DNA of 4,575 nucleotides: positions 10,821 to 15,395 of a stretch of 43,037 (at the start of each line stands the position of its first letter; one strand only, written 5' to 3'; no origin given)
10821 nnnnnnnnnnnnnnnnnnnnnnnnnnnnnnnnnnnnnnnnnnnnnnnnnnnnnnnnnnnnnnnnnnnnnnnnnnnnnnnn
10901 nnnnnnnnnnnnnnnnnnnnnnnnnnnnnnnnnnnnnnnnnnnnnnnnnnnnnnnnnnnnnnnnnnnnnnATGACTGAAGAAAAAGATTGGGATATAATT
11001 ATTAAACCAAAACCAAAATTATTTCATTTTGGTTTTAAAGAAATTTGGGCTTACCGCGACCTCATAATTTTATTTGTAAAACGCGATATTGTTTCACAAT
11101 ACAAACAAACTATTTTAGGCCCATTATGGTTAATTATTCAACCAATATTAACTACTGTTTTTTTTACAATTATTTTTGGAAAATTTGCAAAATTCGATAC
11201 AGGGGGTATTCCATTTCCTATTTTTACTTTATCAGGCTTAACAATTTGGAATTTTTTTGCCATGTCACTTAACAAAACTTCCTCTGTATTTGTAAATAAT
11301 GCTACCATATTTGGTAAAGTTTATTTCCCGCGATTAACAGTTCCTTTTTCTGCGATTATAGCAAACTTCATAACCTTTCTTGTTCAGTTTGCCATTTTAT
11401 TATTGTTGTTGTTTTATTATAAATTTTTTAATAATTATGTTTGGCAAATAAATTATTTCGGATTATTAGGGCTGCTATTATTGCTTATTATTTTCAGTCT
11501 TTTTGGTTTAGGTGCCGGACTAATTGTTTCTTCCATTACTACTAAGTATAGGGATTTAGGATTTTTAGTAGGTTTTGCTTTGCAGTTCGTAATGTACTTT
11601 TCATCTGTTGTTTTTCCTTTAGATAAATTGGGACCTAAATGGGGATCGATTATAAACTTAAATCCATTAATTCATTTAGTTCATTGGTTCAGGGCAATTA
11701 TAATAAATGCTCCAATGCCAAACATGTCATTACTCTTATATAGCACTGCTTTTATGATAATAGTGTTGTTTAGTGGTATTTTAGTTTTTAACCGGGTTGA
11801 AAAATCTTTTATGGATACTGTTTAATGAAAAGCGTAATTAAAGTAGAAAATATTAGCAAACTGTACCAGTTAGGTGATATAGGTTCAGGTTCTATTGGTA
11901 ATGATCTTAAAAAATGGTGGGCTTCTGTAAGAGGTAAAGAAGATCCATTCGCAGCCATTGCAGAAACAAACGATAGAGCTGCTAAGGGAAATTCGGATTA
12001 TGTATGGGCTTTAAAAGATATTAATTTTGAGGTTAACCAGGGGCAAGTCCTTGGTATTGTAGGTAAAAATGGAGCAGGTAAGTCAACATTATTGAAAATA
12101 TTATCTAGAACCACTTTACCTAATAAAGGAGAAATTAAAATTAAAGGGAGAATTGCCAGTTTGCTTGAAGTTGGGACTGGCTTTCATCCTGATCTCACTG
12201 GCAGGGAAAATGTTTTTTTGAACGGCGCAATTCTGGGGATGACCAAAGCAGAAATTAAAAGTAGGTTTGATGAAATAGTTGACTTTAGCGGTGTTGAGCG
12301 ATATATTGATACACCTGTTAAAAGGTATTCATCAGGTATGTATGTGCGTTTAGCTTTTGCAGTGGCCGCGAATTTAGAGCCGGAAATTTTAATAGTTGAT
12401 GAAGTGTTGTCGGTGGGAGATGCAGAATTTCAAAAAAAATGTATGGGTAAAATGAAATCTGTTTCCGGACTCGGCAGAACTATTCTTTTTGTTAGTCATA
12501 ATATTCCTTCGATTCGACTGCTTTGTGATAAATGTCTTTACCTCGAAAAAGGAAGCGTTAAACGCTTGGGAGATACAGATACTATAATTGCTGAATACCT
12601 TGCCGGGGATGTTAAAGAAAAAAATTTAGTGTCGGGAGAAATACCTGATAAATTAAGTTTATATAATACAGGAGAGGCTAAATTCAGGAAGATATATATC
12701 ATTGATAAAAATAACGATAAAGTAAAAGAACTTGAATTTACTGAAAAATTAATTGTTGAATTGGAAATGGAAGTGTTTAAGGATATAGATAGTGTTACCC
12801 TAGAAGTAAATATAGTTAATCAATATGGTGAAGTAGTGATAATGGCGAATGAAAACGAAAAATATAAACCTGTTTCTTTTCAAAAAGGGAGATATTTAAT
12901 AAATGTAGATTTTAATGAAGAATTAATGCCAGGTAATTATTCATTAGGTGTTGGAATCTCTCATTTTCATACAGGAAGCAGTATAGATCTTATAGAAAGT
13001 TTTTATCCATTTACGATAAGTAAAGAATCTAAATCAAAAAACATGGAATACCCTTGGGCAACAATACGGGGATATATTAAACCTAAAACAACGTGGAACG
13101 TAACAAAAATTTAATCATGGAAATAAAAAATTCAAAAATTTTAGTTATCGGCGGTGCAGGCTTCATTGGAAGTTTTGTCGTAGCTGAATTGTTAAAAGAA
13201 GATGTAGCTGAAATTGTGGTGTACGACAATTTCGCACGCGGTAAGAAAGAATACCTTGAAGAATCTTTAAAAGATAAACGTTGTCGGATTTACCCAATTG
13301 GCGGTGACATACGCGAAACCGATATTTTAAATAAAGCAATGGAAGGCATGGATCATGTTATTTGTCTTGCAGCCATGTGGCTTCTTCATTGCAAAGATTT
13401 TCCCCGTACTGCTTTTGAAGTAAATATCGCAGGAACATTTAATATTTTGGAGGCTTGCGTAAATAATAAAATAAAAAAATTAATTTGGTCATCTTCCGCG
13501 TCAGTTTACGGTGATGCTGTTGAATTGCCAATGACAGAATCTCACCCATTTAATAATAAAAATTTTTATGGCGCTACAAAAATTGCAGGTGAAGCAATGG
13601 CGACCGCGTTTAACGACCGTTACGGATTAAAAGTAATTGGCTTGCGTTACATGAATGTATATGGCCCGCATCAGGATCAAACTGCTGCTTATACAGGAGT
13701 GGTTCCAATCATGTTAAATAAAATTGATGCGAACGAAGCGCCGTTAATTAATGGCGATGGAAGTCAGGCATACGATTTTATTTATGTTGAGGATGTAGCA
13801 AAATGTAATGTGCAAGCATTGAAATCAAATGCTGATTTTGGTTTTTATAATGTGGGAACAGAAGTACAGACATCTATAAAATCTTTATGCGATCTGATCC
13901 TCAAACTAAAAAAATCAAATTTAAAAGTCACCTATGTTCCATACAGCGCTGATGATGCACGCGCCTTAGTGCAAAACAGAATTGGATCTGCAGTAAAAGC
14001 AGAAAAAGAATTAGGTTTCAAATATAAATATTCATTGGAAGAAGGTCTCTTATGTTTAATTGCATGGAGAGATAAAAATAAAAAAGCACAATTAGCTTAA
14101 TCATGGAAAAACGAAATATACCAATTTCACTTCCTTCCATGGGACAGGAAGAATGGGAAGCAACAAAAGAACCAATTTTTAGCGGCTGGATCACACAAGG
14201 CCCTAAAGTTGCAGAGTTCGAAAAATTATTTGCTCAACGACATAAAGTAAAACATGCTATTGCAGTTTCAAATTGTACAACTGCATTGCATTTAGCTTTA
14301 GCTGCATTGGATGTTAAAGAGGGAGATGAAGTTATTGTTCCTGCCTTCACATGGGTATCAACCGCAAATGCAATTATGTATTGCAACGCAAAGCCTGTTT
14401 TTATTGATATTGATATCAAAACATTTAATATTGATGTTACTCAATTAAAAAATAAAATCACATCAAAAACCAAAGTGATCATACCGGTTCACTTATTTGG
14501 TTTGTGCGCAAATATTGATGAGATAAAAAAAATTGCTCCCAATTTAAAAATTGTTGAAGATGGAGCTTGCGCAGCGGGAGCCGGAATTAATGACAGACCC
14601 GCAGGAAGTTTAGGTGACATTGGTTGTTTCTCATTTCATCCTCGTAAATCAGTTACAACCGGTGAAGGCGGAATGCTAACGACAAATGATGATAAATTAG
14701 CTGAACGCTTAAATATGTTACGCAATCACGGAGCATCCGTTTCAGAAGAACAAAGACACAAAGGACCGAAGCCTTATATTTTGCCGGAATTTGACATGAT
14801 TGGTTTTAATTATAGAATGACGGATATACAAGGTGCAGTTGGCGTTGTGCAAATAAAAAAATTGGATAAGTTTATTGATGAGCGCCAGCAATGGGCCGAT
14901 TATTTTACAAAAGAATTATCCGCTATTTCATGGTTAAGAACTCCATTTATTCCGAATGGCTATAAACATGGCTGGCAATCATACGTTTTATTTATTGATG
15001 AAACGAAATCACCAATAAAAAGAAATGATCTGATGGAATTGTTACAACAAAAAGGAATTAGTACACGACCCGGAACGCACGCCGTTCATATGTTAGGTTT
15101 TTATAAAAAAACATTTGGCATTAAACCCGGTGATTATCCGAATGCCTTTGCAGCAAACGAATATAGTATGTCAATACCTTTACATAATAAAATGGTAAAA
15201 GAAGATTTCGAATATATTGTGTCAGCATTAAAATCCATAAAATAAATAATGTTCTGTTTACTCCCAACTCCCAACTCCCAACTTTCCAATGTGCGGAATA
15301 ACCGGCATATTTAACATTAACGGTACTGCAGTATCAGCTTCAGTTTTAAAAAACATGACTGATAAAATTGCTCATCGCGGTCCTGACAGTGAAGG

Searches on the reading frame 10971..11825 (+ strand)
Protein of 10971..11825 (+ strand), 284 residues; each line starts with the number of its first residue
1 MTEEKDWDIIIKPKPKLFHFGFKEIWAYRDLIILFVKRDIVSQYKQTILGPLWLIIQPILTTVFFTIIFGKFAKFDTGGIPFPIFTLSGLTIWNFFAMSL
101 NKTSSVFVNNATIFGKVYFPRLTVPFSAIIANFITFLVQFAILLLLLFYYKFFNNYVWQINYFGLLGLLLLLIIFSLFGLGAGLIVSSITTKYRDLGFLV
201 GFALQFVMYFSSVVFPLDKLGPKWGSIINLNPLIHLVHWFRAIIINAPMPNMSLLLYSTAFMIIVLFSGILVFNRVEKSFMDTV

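Call 43: search_protein_families(library=pfam, proteins=[window:10971-11825:+], max_evalue=0.00001)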
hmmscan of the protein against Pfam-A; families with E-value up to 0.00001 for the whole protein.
window:10971-11825:+ (284 aa): 2 families
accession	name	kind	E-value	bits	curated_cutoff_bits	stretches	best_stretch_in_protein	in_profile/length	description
PF01061.29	ABC2_membrane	-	2.6e-18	66.8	26.9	1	32-244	3-210/211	ABC-2 type transporter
PF12698.13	ABC2_membrane_3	-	1.6e-07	31.2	31.6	1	126-267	208-342/347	ABC-2 family transporter protein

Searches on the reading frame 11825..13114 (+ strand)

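Call 43: search_protein_families(library=pfam, proteins=[window:11825-13114:+], max_evalue=0.00001)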
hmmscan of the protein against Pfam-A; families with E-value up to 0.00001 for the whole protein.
window:11825-13114:+ (429 aa): 2 families
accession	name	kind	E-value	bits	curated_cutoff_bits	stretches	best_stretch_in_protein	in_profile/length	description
PF00005.33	ABC_tran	-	1e-22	81.7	25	1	63-194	1-135/137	ABC transporter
PF14524.12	Wzt_C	-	2.8e-15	57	30.4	1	280-403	5-134/143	Wzt C-terminal domain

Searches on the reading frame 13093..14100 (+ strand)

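Call 43: search_protein_families(library=pfam, proteins=[window:13093-14100:+], max_evalue=0.00001)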
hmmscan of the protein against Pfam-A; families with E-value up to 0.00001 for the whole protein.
window:13093-14100:+ (335 aa): 8 families
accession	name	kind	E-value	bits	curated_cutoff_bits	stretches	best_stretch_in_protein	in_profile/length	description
PF01370.27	Epimerase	-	1.6e-52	178.8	20.9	1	16-255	1-240/240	NAD dependent epimerase/dehydratase family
PF16363.11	GDP_Man_Dehyd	-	1.6e-45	156.4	27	1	17-319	1-329/332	GDP-mannose 4,6 dehydratase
PF01073.25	3Beta_HSD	-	8.7e-34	117.3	22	1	17-244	1-230/280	3-beta hydroxysteroid dehydrogenase/isomerase family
PF02719.21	Polysacc_synt_2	-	9.6e-18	64.8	20.2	1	16-191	1-173/293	Polysaccharide biosynthesis protein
PF07993.18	NAD_binding_4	-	9.3e-13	48.4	20.1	1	20-237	3-256/258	Male sterility protein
PF04321.23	RmlD_sub_bind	-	1.6e-11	44.2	27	1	15-276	2-234/287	RmlD substrate binding domain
PF13460.12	NAD_binding_10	-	3.7e-11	43.7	27.2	1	20-244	1-182/184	NAD(P)H-binding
PF05368.20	NmrA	-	6.2e-10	39.6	27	1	13-136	2-108/298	NmrA-like family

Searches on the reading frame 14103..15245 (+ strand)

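Call 43: search_protein_families(library=pfam, proteins=[window:14103-15245:+], max_evalue=0.00001)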
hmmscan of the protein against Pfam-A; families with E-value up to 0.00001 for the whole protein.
window:14103-15245:+ (380 aa): 2 families
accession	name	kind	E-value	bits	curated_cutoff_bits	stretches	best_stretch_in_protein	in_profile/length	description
PF01041.23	DegT_DnrJ_EryC1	-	2.7e-115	385.9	19.8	1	12-376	2-359/360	DegT/DnrJ/EryC1/StrS aminotransferase family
PF00155.27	Aminotran_1_2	-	1.2e-11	44.9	19.7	1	36-127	44-151/361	Aminotransferase class I and II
